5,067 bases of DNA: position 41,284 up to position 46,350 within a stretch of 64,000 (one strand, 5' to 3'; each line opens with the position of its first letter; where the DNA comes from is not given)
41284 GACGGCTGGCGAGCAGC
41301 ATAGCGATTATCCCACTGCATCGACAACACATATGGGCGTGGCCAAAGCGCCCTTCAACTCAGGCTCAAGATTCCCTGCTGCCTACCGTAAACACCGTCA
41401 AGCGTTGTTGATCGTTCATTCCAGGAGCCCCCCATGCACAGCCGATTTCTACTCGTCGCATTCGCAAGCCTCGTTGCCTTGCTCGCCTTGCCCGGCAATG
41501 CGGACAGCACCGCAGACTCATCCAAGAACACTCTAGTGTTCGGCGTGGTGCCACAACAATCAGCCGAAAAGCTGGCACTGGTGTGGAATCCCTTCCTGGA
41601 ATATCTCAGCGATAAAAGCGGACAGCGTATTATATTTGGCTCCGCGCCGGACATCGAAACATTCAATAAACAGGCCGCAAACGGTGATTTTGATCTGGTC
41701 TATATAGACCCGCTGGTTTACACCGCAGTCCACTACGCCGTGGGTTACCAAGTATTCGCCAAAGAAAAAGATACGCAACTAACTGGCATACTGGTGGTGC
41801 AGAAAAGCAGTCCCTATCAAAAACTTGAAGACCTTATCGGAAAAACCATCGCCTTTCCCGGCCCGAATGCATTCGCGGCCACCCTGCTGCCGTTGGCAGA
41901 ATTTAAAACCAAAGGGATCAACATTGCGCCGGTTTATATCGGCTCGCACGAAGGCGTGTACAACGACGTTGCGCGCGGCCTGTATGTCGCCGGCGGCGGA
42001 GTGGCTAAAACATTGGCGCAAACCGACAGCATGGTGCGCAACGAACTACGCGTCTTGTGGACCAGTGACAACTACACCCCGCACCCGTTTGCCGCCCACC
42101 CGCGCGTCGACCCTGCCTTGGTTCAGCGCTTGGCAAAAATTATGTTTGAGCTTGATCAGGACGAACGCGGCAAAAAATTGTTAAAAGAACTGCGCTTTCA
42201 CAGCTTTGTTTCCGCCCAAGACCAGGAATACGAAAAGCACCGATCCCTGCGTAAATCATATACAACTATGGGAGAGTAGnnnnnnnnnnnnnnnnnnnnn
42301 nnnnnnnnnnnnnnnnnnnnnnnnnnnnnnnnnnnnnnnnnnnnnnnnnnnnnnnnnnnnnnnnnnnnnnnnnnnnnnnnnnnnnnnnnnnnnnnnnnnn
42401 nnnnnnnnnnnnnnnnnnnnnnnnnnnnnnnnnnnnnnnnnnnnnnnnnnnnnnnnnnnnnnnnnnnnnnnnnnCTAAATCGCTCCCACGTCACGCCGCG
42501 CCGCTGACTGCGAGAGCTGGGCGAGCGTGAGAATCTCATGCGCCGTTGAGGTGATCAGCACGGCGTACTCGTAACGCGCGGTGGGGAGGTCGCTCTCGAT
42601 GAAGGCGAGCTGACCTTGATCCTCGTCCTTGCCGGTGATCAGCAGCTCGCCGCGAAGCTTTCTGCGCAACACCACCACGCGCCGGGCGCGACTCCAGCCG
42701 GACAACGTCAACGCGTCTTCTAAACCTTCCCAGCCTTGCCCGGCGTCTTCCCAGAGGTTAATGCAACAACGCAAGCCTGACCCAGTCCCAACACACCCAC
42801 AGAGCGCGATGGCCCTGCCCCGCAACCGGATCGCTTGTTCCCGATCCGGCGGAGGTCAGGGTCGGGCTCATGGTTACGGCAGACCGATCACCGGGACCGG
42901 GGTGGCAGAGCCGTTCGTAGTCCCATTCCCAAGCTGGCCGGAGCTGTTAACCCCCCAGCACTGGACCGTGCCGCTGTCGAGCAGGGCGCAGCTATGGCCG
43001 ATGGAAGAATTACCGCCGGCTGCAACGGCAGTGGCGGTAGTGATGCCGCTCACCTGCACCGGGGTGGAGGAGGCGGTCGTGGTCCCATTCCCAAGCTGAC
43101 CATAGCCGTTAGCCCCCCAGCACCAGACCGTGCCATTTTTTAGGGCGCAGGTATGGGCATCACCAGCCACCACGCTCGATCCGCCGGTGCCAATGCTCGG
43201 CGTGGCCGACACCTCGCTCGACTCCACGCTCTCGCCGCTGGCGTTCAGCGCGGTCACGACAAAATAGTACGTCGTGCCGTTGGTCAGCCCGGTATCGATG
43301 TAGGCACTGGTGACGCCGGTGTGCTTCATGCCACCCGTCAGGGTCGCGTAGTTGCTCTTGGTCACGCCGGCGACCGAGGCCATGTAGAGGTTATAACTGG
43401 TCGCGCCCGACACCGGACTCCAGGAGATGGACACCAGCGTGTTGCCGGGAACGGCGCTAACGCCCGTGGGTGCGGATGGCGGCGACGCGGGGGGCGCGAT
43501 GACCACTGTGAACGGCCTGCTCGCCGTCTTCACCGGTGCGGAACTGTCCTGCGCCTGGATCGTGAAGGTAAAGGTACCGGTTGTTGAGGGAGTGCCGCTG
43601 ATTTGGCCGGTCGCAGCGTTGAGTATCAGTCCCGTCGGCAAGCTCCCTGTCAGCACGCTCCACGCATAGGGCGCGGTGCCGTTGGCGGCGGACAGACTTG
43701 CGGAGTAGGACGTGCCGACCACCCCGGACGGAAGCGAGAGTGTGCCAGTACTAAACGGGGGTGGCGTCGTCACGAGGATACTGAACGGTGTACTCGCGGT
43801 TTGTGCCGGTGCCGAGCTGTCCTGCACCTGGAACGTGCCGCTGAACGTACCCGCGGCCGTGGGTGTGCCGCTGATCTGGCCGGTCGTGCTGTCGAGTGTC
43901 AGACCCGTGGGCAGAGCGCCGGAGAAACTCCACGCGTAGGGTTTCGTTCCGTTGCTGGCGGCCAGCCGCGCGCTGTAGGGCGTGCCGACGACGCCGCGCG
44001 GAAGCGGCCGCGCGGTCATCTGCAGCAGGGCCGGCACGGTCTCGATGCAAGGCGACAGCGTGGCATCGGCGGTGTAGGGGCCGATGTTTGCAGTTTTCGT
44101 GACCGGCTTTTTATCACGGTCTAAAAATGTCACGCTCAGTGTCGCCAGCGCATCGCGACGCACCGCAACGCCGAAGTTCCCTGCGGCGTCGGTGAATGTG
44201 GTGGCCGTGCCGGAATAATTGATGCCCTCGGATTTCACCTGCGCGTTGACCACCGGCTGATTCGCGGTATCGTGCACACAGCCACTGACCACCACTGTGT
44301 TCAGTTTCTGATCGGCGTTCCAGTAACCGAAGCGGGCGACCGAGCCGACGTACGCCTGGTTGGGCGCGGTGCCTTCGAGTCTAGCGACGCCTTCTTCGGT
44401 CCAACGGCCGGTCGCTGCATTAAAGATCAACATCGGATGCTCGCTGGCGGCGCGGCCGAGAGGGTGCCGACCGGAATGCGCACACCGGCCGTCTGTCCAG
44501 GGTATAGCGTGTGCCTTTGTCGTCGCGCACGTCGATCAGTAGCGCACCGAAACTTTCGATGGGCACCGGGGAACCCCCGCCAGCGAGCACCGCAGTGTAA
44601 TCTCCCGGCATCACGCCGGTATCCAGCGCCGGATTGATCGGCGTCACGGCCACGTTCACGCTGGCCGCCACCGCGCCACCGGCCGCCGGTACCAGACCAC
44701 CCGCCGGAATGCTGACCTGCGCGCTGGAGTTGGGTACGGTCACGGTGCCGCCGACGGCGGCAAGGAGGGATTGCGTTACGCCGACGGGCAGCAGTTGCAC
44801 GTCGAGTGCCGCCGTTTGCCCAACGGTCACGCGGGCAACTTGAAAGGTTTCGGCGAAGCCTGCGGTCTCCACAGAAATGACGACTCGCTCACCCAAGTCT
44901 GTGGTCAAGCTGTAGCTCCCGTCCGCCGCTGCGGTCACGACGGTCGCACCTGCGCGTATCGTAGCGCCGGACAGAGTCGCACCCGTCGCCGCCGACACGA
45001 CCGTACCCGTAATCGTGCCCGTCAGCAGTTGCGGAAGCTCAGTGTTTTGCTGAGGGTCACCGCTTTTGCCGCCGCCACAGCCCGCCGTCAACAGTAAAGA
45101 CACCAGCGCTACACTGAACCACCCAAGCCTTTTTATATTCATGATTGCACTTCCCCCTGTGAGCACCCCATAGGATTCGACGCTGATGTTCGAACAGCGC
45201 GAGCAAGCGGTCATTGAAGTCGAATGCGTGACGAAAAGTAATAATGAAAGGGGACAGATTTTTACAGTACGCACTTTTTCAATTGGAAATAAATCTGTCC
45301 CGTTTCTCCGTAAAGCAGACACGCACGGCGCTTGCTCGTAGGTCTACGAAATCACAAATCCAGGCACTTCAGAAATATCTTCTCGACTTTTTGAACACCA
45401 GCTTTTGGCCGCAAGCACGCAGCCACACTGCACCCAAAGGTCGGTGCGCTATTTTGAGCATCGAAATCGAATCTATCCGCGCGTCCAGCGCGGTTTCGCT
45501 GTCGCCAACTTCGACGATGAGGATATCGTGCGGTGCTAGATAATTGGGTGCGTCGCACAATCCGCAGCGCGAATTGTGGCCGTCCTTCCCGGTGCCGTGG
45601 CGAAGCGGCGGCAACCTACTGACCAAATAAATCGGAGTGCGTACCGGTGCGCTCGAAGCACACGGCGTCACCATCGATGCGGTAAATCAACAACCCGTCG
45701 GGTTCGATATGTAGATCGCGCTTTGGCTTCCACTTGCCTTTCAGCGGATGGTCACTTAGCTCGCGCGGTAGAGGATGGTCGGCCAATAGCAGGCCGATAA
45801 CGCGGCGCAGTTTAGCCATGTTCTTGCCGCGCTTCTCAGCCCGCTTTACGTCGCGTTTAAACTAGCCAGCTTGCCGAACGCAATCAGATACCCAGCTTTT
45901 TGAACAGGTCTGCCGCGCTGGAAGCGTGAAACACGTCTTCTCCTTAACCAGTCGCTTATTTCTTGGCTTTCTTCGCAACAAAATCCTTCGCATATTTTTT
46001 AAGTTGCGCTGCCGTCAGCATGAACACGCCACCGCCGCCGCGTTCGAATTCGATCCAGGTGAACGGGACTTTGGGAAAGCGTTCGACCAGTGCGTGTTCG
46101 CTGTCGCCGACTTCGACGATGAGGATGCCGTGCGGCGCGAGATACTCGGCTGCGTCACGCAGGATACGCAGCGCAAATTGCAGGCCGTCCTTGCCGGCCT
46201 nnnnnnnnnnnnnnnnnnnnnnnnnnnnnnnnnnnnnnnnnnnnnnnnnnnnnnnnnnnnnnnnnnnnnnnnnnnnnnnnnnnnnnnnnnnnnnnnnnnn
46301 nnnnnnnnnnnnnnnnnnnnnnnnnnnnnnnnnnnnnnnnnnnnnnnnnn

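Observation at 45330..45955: Recombination scar: duplicated prmB 3' end next to a frameshifted YafQ/RelE-type toxin remnant with no antitoxin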

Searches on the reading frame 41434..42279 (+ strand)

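Call 19: search_protein_families(library=pfam, proteins=[window:41434-42279:+], max_evalue=0.1)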
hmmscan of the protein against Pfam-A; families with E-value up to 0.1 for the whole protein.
window:41434-42279:+ (281 aa): 3 families
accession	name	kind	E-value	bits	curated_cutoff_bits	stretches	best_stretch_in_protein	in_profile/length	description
PF12974.12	Phosphonate-bd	-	5.9e-61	206.3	27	1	36-266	1-242/242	ABC transporter, phosphonate, periplasmic substrate-binding protein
PF02621.19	VitK2_biosynth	-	0.016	15.1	26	1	71-166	28-121/252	Menaquinone biosynthesis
PF09084.16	NMT1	-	0.048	14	20.5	1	118-149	75-106/216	NMT1/THI5 like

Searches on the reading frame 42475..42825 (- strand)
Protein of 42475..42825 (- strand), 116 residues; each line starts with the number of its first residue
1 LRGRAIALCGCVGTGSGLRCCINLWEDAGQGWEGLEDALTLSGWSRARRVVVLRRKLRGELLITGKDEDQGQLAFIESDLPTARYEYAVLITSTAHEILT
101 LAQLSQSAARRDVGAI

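Call 19: search_protein_families(library=pfam, proteins=[window:42475-42825:-], max_evalue=0.1)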
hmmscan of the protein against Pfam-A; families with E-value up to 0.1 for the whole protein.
window:42475-42825:- (116 aa): 0 families

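Call 24: search_protein_families(library=ncbifam, proteins=[window:42475-42825:-], max_evalue=0.1)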
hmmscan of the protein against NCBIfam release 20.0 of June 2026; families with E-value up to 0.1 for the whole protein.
window:42475-42825:- (116 aa): 0 families

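Call 50: search_dna_similar(query=window:42475-42825:-, collection=plasmids, mode=protein, max_rows=8, max_evalue=0.001)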
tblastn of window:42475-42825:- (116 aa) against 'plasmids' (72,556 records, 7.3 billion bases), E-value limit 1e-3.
No match.

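Call 67: find_homologous_proteins(query=window:42475-42825:-, max_evalue=0.001)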
Query window:42475-42825:- (116 aa): 67 proteins with E <= 0.001 among 86 candidates.
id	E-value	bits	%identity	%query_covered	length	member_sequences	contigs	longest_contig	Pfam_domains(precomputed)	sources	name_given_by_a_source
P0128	4.5e-57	209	99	85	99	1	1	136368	-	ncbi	-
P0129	2.3e-34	136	75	75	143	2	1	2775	PF13701.13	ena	-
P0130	2.3e-34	136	76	73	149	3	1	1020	-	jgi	jgi:hypothetical protein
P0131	2.7e-34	136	71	79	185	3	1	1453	-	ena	-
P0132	1.4e-33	133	75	73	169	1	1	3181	-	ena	-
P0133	1.3e-32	130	78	68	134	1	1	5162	-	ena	-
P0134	1.9e-32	130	72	75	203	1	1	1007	PF13701.13,PF01609.28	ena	-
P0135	2.9e-31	126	71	75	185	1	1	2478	PF01609.28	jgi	jgi:hypothetical protein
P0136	6.7e-30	121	69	73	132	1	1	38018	PF01609.28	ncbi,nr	ncbi:MAG: transposase [Nitrospira sp.]|nr:transposase [Nitrospira sp.]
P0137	2.3e-27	113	69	69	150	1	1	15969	-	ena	-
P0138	1.2e-26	111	93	51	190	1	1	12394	-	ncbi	-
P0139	2.1e-26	110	76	65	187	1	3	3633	PF13701.13,PF01609.28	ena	-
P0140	5.7e-23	99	69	65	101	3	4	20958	-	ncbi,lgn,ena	-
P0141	1.4e-22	98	72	63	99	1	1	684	-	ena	-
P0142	2.5e-22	97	73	58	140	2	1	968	-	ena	-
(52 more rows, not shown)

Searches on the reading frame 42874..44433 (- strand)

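Call 6: search_protein_families(library=pfam, proteins=[window:42874-44433:-], max_evalue=0.01)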
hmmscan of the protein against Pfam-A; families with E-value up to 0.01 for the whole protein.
window:42874-44433:- (519 aa): 9 families
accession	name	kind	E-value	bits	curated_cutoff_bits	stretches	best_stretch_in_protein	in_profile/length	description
PF05345.18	He_PIG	-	3.9e-25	88.5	24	2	228-312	4-95/96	Putative Ig domain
PF25390.1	WD40_RLD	-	1.8e-19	70.8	150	1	418-514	247-344/363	RCC1-like domain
PF00415.24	RCC1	-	9.4e-16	58.6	21.7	2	433-477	1-47/50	Regulator of chromosome condensation (RCC1) repeat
PF13540.12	RCC1_2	-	2.2e-14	53.2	22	2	420-446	3-30/30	Regulator of chromosome condensation (RCC1) repeat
PF00041.27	fn3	-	6.4e-07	29.9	25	1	320-409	1-82/84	Fibronectin type III domain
PF24908.1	Ig_SIBA-E_2nd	-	1.5e-06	28.8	27.8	1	167-207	36-76/117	Integrin beta-like protein A-E, second Ig-like domain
PF13620.12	CarboxypepD_reg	-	0.00015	22.5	32.3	1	49-105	2-58/82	Carboxypeptidase regulatory-like domain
PF22352.2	K319L-like_PKD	-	0.0003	21.2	27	0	247-305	22-79/84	K319L-like, PKD domain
PF24489.1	Ig_J_second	-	0.00043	20.7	27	1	321-403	2-85/105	Tip attachment protein J second Ig-like domain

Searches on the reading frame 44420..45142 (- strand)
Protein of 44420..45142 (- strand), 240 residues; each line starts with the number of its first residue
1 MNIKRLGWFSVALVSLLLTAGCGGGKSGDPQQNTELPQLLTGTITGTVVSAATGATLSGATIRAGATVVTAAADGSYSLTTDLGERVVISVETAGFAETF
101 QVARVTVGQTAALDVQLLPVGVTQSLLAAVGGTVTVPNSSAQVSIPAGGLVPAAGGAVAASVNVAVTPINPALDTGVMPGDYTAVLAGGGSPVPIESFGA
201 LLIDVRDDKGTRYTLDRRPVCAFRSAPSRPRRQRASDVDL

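Call 6: search_protein_families(library=pfam, proteins=[window:44420-45142:-], max_evalue=0.01)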
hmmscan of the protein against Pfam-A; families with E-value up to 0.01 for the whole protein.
window:44420-45142:- (240 aa): 1 family
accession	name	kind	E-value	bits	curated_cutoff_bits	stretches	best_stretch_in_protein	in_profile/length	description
PF13715.12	CarbopepD_reg_2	-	0.00019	21.8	32.2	1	44-116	1-75/88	CarboxypepD_reg-like domain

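Call 48: find_encoding_contigs(protein=window:44420-45142:-, flank=5000, max_places=6)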
Protein window:44420-45142:- (240 aa): 3 contigs read that carry it; 3 places shown.
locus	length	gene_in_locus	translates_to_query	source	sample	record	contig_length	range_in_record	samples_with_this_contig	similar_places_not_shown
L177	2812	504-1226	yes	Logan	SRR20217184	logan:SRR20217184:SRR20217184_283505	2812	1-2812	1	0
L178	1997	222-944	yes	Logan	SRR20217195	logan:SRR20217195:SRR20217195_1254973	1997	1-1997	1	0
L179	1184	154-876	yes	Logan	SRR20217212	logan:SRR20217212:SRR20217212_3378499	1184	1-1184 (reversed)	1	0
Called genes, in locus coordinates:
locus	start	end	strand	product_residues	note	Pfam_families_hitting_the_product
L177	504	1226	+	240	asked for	-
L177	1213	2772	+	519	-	PF05345:He_PIG, PF24908:Ig_SIBA-E_2nd (faint), PF05345:He_PIG, PF00041:fn3 (weak), PF25390:WD40_RLD, PF13540:RCC1_2, PF00415:RCC1, PF13540:RCC1_2 (weak)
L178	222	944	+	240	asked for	-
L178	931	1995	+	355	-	?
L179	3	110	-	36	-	?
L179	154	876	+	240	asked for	-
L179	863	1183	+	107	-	?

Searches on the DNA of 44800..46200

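Call 33: search_rna_families(source=window, start=44800, end=46200, threshold=evalue, max_evalue=1)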
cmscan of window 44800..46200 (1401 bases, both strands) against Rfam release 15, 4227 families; matches with E-value up to 1: 0.
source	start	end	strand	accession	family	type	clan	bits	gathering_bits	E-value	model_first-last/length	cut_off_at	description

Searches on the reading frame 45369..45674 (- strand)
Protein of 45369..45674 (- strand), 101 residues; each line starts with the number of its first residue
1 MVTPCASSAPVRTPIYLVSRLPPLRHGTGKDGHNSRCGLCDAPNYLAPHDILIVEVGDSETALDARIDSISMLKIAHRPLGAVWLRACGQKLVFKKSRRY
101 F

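Call 47: find_encoding_contigs(protein=window:45369-45674:-, flank=5000, max_places=6)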
Protein window:45369-45674:- (101 aa): no gene with exactly this product is on record in the collection.

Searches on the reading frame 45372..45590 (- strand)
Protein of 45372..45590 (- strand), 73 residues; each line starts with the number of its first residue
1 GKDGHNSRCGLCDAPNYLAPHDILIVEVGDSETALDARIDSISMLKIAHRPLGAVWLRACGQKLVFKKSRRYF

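Call 6: search_protein_families(library=pfam, proteins=[window:45372-45590:-], max_evalue=0.01)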
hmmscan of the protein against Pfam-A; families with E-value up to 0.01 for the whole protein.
seq(73 aa): 0 families

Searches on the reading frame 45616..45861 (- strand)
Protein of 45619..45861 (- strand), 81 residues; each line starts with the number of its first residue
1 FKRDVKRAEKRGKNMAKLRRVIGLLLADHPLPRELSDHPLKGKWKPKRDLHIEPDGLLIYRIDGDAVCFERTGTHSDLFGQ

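Call 6: search_protein_families(library=pfam, proteins=[window:45619-45861:-], max_evalue=0.01)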
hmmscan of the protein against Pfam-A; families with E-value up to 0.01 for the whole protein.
seq(81 aa): 1 family
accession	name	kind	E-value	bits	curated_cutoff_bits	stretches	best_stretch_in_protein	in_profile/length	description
PF15738.11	YafQ_toxin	-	8.3e-29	100.2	30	1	1-80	9-88/88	Bacterial toxin of type II toxin-antitoxin system, YafQ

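Call 18: find_encoding_contigs(protein=window:45616-45819:-, flank=8000, max_places=10)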
Protein window:45616-45819:- (67 aa): no gene with exactly this product is on record in the collection.
